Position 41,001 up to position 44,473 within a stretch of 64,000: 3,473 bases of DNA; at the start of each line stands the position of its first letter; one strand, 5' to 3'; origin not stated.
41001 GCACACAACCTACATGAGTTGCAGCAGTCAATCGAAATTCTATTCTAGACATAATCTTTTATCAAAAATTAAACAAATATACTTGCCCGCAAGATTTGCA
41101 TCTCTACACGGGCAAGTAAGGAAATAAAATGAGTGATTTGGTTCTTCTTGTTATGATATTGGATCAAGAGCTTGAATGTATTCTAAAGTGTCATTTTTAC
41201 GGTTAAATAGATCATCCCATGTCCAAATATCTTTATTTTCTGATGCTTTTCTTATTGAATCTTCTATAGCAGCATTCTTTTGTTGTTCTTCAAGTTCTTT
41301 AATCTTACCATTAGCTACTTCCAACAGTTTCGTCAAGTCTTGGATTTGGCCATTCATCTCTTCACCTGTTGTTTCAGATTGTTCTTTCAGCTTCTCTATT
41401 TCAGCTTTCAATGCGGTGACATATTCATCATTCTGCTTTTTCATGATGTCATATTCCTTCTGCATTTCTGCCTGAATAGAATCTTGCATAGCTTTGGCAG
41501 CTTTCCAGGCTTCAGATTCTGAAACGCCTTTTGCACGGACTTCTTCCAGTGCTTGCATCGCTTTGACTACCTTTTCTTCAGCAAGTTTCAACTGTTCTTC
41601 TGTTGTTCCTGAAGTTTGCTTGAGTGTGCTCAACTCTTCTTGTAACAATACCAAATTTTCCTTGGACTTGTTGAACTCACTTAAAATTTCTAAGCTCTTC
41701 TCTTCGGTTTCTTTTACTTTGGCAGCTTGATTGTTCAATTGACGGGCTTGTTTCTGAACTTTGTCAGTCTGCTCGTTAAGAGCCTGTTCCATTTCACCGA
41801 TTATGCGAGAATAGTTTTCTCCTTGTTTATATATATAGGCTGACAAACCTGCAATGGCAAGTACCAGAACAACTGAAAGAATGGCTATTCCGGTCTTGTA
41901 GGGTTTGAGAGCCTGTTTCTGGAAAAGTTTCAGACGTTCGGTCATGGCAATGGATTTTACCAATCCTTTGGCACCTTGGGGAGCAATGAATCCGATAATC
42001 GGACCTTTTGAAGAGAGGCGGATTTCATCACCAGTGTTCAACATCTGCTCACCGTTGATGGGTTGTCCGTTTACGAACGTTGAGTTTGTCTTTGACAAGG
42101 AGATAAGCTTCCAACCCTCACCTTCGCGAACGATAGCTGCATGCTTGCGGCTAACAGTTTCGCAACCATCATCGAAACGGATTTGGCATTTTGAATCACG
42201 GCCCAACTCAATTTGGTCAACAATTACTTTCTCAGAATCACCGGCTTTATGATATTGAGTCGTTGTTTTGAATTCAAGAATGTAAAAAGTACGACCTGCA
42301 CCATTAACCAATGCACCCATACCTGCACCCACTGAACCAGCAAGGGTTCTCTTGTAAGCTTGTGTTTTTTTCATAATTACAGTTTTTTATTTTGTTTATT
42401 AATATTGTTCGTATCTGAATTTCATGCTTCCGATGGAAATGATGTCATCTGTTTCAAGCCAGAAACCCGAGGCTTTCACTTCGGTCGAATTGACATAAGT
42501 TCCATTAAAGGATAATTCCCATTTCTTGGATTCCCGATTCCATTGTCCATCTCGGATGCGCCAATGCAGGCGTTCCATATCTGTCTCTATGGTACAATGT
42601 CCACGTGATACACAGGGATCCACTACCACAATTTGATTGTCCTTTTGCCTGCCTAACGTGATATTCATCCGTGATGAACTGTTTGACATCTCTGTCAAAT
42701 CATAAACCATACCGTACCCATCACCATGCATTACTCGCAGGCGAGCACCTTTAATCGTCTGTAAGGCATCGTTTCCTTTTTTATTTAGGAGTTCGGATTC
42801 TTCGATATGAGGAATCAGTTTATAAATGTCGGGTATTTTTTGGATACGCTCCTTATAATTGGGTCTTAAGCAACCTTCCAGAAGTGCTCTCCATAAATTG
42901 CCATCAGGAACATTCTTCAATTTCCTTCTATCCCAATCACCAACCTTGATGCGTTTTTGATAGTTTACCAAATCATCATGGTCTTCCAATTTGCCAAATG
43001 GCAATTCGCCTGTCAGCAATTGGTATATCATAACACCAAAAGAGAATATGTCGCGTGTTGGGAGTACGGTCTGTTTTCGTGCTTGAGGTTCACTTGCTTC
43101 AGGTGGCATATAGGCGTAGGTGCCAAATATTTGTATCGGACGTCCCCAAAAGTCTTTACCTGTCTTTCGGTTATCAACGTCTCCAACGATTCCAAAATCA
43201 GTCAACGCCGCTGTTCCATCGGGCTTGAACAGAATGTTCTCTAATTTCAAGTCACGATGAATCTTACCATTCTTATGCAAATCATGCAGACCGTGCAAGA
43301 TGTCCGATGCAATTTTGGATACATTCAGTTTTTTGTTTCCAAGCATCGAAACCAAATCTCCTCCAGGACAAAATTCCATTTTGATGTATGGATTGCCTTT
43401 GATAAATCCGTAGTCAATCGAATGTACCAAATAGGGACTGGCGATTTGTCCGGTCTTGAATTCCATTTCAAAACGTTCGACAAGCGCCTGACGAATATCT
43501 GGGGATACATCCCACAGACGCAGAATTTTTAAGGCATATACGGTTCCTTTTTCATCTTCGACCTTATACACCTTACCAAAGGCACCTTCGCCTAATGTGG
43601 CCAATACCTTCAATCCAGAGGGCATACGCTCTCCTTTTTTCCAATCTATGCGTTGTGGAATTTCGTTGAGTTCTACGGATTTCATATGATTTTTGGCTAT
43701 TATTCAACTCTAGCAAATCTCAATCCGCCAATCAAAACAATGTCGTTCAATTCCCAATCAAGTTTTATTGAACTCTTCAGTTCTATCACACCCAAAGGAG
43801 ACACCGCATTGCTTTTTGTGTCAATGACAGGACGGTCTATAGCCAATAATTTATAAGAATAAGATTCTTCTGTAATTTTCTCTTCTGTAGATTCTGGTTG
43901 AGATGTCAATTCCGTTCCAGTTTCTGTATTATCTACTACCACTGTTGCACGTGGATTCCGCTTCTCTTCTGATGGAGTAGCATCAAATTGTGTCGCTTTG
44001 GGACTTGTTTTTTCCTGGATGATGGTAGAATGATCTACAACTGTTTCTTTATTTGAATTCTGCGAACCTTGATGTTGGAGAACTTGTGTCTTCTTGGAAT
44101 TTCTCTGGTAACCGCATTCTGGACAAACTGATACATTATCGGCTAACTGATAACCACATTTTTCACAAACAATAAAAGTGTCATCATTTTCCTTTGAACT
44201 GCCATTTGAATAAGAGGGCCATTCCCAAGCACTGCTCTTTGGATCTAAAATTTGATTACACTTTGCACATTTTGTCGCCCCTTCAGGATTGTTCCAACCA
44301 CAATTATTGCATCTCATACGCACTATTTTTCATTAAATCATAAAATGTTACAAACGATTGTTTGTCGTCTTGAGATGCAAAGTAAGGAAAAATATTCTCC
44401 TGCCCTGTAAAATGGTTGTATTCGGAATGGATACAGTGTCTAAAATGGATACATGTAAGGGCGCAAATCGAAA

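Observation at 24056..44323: Orphan trans-envelope Ser/Thr-phosphorylation system: kinases/PP2C/FHA + ABC pair + TssR-like vWA, coupled to caspase and C10 proteases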

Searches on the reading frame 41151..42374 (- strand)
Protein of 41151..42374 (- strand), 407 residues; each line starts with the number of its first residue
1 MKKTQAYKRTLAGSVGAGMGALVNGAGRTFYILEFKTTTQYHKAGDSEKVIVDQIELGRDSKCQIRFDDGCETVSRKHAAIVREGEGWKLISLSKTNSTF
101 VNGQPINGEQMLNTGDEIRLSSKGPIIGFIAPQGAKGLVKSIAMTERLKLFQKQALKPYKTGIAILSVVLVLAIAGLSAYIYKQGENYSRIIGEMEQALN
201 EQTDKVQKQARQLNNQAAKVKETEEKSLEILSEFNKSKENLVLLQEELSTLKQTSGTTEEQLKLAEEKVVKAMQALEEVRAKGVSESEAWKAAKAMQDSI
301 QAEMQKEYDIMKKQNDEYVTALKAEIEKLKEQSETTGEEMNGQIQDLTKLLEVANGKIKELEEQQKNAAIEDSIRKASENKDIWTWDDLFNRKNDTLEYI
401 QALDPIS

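Call 3: search_protein_families(library=pfam, proteins=[window:41151-42374:-], max_evalue=0.01)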
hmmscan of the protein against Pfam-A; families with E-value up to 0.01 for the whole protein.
window:41151-42374:- (407 aa): 3 families
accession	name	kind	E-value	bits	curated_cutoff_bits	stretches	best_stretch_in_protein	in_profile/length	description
PF00498.31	FHA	-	5.1e-16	59.3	20.7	1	56-120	2-66/67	FHA domain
PF16697.10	Yop-YscD_cpl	-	2.4e-09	37.7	33.2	1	45-120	9-83/94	Inner membrane component of T3SS, cytoplasmic domain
PF10337.15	ArAE_2_N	-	0.0012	18.4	23.5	1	170-319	308-458/470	Putative ER transporter, 6TM, N-terminal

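Call 24: search_protein_families(library=padloc, proteins=[window:41151-42374:-], max_evalue=0.001)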
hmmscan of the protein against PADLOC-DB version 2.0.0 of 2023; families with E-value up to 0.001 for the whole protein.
window:41151-42374:- (407 aa): 2 families
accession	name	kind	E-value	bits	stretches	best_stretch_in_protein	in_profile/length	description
PDLC03859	LmuB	-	0.00021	18.6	1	194-377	297-471/611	-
PDLC03863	LmuB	-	0.00031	17.5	1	194-377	227-410/610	-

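Call 25: search_protein_families(library=ncbifam, proteins=[window:41151-42374:-], max_evalue=0.001)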
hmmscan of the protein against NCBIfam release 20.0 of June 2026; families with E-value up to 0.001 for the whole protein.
window:41151-42374:- (407 aa): 6 families
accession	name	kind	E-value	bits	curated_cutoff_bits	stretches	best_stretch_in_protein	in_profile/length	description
NF049868.1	FhaB_Rv0019c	equivalog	1.2e-09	38.4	125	1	42-120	75-151/158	FHA domain-containing protein FhaB/FipA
NF041660.2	oxygluDhInhib_OdhI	equivalog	1.7e-08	34.4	200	1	55-120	58-120/130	oxoglutarate dehydrogenase inhibitor Odhl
NF052573.1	HisKinEspAMyxo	equivalog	1.8e-07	29.6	1400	1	38-120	31-111/755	serine histidine kinase EspA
TIGR03354.1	VI_FHA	hypoth_equivalog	8.5e-07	29.1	120.25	1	53-120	24-94/420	type VI secretion system-associated FHA domain protein TagH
TIGR04527.1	mycoplas_twoTM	subfamily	1.8e-05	24.6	125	1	160-264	10-114/248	MG_279/MG_280 family protein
TIGR02168.1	SMC_prok_B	equivalog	0.00025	18.9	567.35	1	193-369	759-937/1181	chromosome segregation protein SMC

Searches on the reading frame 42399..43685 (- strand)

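Call 3: search_protein_families(library=pfam, proteins=[window:42399-43685:-], max_evalue=0.01)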
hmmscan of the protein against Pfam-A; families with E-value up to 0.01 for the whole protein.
window:42399-43685:- (428 aa): 7 families
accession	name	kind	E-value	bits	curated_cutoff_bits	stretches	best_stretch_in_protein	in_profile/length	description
PF00069.31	Pkinase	-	3.6e-38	131.9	31.7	1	27-282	3-253/263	Protein kinase domain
PF07714.23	PK_Tyr_Ser-Thr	-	4.9e-22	78.9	23.1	1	26-242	2-217/258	Protein tyrosine and serine/threonine kinase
PF00498.31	FHA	-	4.8e-11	43.4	20.7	1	342-419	1-67/67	FHA domain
PF16697.10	Yop-YscD_cpl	-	1.6e-07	31.9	33.2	1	341-425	18-90/94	Inner membrane component of T3SS, cytoplasmic domain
PF03109.22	ABC1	-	6.2e-05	22.7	22.9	1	101-174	145-221/244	ABC1 atypical kinase-like domain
PF14531.12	Kinase-like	-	0.00064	19.5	25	1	135-280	160-289/289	Kinase-like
PF13095.12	FTA2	-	0.00076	19.6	30.2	0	25-60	24-58/214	Kinetochore Sim4 complex subunit FTA2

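Call 24: search_protein_families(library=padloc, proteins=[window:42399-43685:-], max_evalue=0.001)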
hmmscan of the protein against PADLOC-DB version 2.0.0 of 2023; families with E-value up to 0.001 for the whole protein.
window:42399-43685:- (428 aa): 33 families (the best 25 are shown)
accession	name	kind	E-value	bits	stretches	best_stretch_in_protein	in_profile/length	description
PDLC04138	mad6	-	1.8e-47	160.6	1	19-282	47-302/659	mads_6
PDLC04047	PD-T4-6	-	1.7e-37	127.2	1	21-243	8-224/327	-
PDLC04042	PD-T4-6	-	1.9e-37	127.5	1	25-236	11-218/292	-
PDLC04053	PD-T4-6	-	6.5e-33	112.5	1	26-291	12-268/311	-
PDLC04043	PD-T4-6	-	8.5e-30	102.2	1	26-231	18-218/452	-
PDLC04054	PD-T4-6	-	1.6e-29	101.5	1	23-282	10-261/347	-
PDLC04057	PD-T4-6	-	2.4e-28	97.4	1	20-231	5-211/443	-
PDLC04060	PD-T4-6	-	5.2e-27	92.9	1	25-230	10-209/486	-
PDLC04039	PD-T4-6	-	1.2e-25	88.4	1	25-230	16-215/458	-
PDLC04048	PD-T4-6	-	2.1e-25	87.8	1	26-230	13-212/354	-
PDLC04061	PD-T4-6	-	1.1e-24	85.8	1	29-295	22-284/510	-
PDLC04041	PD-T4-6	-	2.9e-23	80.8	1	26-236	31-239/443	-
PDLC04044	PD-T4-6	-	2.2e-22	77.7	1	26-297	35-295/372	-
PDLC04055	PD-T4-6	-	1.1e-21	75.2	1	24-243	71-287/496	-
PDLC03920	MkoA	-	1.1e-21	74.9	1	34-298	18-281/1112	-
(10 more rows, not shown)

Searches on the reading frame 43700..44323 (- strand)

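Call 3: search_protein_families(library=pfam, proteins=[window:43700-44323:-], max_evalue=0.01)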
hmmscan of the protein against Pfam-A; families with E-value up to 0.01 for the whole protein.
window:43700-44323:- (207 aa): 6 families
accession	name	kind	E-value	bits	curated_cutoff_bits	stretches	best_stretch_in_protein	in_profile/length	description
PF13240.11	Zn_Ribbon_1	-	2.6e-10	40.2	25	2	53-72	2-21/23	zinc-ribbon domain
PF12773.13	DZR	-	2.4e-09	37.6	27.3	2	5-71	1-45/45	Double zinc ribbon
PF13248.11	Zn_ribbon_3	-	1.7e-05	24.5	27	0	51-72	3-24/26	zinc-ribbon domain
PF17032.10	Zn_ribbon_15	-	0.005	18.1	28.9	0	8-71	29-73/73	zinc-ribbon family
PF18912.6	DZR_2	-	0.0068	16.7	27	0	50-73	21-45/56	Double zinc ribbon domain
PF01907.25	Ribosomal_L37e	-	0.0071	16.8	27.6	1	44-78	9-43/53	Ribosomal protein L37e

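Call 24: search_protein_families(library=padloc, proteins=[window:43700-44323:-], max_evalue=0.001)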
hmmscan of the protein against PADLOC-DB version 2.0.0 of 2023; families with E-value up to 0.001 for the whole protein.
window:43700-44323:- (207 aa): 0 families

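Call 25: search_protein_families(library=ncbifam, proteins=[window:43700-44323:-], max_evalue=0.001)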
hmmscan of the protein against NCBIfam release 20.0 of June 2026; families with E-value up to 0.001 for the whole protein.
window:43700-44323:- (207 aa): 0 families
